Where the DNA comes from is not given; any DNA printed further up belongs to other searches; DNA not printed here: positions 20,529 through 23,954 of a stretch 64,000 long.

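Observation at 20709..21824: Unnamed ~88-aa two-cysteine module repeated four times and shared with a protease 15 kb away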

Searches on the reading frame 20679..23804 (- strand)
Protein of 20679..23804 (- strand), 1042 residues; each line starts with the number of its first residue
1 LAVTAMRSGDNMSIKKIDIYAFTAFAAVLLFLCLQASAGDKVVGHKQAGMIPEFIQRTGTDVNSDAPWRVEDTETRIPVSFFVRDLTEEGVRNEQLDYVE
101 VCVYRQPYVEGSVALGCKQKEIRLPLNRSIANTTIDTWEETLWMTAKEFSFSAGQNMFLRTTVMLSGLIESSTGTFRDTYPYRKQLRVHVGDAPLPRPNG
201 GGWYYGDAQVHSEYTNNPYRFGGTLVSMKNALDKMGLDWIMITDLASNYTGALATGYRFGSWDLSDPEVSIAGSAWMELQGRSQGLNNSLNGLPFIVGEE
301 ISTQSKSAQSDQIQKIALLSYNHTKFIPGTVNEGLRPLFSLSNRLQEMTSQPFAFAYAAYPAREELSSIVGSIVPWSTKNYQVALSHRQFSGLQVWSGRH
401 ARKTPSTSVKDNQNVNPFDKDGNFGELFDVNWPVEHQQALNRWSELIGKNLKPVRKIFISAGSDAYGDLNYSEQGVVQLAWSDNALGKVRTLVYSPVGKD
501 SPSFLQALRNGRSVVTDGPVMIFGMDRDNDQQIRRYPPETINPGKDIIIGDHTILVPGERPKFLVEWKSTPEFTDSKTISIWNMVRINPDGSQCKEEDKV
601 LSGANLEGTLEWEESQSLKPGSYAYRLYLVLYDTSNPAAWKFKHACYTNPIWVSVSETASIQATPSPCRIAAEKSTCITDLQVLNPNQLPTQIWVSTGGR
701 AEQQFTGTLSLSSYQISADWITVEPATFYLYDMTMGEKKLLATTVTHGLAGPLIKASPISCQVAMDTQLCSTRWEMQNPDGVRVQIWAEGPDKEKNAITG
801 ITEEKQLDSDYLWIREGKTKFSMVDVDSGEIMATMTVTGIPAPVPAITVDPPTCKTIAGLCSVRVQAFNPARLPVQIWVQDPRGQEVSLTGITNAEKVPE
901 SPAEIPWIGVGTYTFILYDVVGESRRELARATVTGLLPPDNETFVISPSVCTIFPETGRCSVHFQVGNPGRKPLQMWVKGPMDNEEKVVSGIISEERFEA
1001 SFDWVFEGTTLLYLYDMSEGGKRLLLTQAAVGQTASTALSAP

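Call 3: search_protein_families(library=pfam, proteins=[window:20679-23804:-], max_evalue=1)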
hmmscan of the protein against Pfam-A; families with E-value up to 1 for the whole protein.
window:20679-23804:- (1042 aa): 0 families

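Call 4: search_protein_families(library=ncbifam, proteins=[window:20679-23804:-], max_evalue=1)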
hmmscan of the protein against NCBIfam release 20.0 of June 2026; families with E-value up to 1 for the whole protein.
window:20679-23804:- (1042 aa): 1 family
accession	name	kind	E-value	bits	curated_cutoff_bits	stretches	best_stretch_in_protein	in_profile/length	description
NF038032.1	CehA_McbA_metalo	domain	3.4e-11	43.1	80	1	415-653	133-314/315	CehA/McbA family metallohydrolase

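Call 38: find_encoding_contigs(protein=window:20679-23771:-, flank=3000, max_places=4)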
Protein window:20679-23771:- (1031 aa): 1 contig read that carries it; 1 place shown.
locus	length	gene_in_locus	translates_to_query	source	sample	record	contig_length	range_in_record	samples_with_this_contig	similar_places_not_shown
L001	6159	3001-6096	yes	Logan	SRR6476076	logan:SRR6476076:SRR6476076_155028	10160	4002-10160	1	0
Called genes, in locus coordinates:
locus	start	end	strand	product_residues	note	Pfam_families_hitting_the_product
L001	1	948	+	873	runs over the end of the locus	PF09371:Tex_N, PF22706:Tex_central_region, PF14639:YqgF, PF16921:Tex_YqgF, PF14635:HHH_7, PF12836:HHH_3, PF17674:HHH_9, PF00575:S1, +1 more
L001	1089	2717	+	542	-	-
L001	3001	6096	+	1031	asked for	-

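Call 48: find_homologous_proteins(query=window:20679-23771:-, max_evalue=0.001)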
Query window:20679-23771:- (1031 aa): 15 proteins with E <= 0.001 among 8000 candidates.
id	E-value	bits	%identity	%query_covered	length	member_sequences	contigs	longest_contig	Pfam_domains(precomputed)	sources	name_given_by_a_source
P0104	0.0e+0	2265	94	100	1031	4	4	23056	-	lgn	-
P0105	6.1e-97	344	36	60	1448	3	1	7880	PF01551.30,PF07691.18,PF25275.2,PF16158.12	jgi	-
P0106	5.3e-95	337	35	58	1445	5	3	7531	PF13768.13,PF23560.2,PF04151.22,PF00092.35,PF13519.13,PF18884.6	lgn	-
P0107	1.0e-88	317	34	60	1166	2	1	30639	PF07691.18,PF17996.8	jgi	-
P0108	7.9e-70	254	32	60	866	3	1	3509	PF19190.7,PF13004.14,PF18998.7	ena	-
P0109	8.8e-45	171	32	46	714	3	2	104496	-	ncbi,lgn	-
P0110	1.9e-38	150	27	60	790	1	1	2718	PF07705.18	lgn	-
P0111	5.3e-38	149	27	65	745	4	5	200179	-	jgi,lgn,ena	-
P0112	3.2e-37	146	27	59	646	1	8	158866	-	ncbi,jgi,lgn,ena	-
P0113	1.5e-28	117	26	52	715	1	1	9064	-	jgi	jgi:hypothetical protein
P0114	2.1e-26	110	26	52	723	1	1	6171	-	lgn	-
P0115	4.1e-23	99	29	47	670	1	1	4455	PF13860.13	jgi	jgi:hypothetical protein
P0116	4.7e-18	83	25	51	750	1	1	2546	-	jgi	-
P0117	1.1e-17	81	25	60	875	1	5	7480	PF22352.3,PF00801.27,PF18911.7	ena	-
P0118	1.3e-8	52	33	17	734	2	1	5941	-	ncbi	ncbi:MAG: hypothetical protein ACYS22_10480, partial [Planctomycetota bacterium]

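Call 49: search_protein_families(library=pfam, proteins=[P0105, P0106, P0107, P0108, P0110, P0115, P0117, P0109, P0112], max_evalue=0.0001)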
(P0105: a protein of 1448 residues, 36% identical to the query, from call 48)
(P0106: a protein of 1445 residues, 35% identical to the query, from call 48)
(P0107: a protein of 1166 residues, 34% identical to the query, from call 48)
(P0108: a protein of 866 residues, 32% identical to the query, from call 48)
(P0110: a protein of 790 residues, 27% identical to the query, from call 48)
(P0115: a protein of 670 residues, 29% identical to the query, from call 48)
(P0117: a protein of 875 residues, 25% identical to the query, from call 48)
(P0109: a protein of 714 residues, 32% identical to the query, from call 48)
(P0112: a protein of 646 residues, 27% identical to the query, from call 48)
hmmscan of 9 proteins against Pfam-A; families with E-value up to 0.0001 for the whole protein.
P0105 (1448 aa): 4 families
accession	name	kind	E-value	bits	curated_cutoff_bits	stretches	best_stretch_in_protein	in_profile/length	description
PF16158.11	N_BRCA1_IG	-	1e-43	148.7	28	3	1209-1305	1-108/108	Ig-like domain from next to BRCA1 gene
PF25275.1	Golvesin_C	-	2.1e-18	67.1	31.6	1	1310-1431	2-120/132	Golvesin C-terminal domain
PF01551.29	Peptidase_M23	-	1.1e-16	61.2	28.7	1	827-921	8-96/96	Peptidase family M23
PF07691.17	PA14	-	1.5e-10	41.5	24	1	656-775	8-134/147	PA14 domain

P0106 (1445 aa): 6 families
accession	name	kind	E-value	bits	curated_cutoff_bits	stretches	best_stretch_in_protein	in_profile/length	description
PF00092.34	VWA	-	2.8e-21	76.9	23.8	1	747-914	1-172/174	von Willebrand factor type A domain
PF13519.12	VWA_2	-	2.4e-13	51.1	27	1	748-854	1-106/107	von Willebrand factor type A domain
PF13768.12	VWA_3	-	5.8e-12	46.4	27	1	747-902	2-154/155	von Willebrand factor type A domain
PF18884.5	TSP3_bac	-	5.2e-09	36.2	25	1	1229-1250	1-21/22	Bacterial TSP3 repeat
PF04151.21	PPC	-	2.4e-06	28.8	25.9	1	955-1014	15-70/70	Bacterial pre-peptidase C-terminal domain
PF23560.1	GBD_Hemicentin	-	2.6e-06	27.7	27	1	935-1012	12-85/100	Hemicentin galactose-binding domain-like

P0107 (1166 aa): 2 families
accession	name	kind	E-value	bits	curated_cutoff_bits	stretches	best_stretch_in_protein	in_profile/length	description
PF07691.17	PA14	-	5.3e-53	179.2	24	4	772-900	6-142/147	PA14 domain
PF17996.7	CE2_N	-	8.6e-05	23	27.9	0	823-882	24-86/108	Carbohydrate esterase 2 N-terminal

P0108 (866 aa): 3 families
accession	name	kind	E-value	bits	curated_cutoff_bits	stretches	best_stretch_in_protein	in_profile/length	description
PF13004.13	BACON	-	7.9e-10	39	25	2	807-863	3-59/61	Putative binding domain, N-terminal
PF18998.6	Flg_new_2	-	9.5e-08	32.4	23.6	1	605-680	2-70/73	Divergent InlB B-repeat domain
PF19190.6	BACON_2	-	7.8e-06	26.2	25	0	803-862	27-91/94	Viral BACON domain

P0110 (790 aa): 1 family
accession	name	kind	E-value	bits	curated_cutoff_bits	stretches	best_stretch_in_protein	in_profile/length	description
PF07705.17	CARDB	-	1.6e-07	31.9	22.7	1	31-130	3-99/101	CARDB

P0115 (670 aa): 1 family
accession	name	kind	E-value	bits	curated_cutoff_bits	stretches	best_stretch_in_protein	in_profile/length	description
PF13860.13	FlgD_ig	-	4.9e-07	30.1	27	1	607-656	25-74/79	FlgD Ig-like domain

P0117 (875 aa): 3 families
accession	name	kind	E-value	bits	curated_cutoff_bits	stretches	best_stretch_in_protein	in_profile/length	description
PF18911.6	PKD_4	-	1.8e-14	54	27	1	651-736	3-85/85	PKD domain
PF00801.26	PKD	-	3.3e-11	43.5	23.5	1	665-733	13-78/80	PKD domain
PF22352.2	K319L-like_PKD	-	1.1e-05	25.7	27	1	667-736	12-84/84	K319L-like, PKD domain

P0109 (714 aa): 0 families

P0112 (646 aa): 0 families

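Call 52: find_encoding_contigs(protein=P0104, flank=10000, max_places=3)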
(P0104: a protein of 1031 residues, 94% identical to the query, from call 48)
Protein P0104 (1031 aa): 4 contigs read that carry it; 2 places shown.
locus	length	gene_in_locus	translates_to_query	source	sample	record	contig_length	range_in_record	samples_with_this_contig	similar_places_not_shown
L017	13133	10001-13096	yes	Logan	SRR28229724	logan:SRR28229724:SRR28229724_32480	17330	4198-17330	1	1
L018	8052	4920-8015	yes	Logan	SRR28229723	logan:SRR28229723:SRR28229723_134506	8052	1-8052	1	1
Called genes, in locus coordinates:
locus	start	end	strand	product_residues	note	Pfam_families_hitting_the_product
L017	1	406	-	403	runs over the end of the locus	PF00072:Response_reg, PF13487:HD_5, PF01966:HD (weak)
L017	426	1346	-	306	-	PF13677:MotB_plug, PF00691:OmpA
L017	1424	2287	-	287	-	PF20560:MotA_N, PF01618:MotA_ExbB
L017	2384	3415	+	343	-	PF00005:ABC_tran, PF13304:AAA_21, PF13732:DrrA1-3_C (weak)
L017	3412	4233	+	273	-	PF12679:ABC2_membrane_2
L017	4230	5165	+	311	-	-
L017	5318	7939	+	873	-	PF09371:Tex_N, PF22706:Tex_central_region, PF14639:YqgF, PF16921:Tex_YqgF, PF14635:HHH_7, PF12836:HHH_3, PF17674:HHH_9, PF00575:S1, +1 more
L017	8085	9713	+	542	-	-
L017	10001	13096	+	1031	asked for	-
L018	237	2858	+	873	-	PF09371:Tex_N, PF22706:Tex_central_region, PF14639:YqgF, PF16921:Tex_YqgF, PF14635:HHH_7, PF12836:HHH_3, PF17674:HHH_9, PF00575:S1, +1 more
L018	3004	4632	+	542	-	-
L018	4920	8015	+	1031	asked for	-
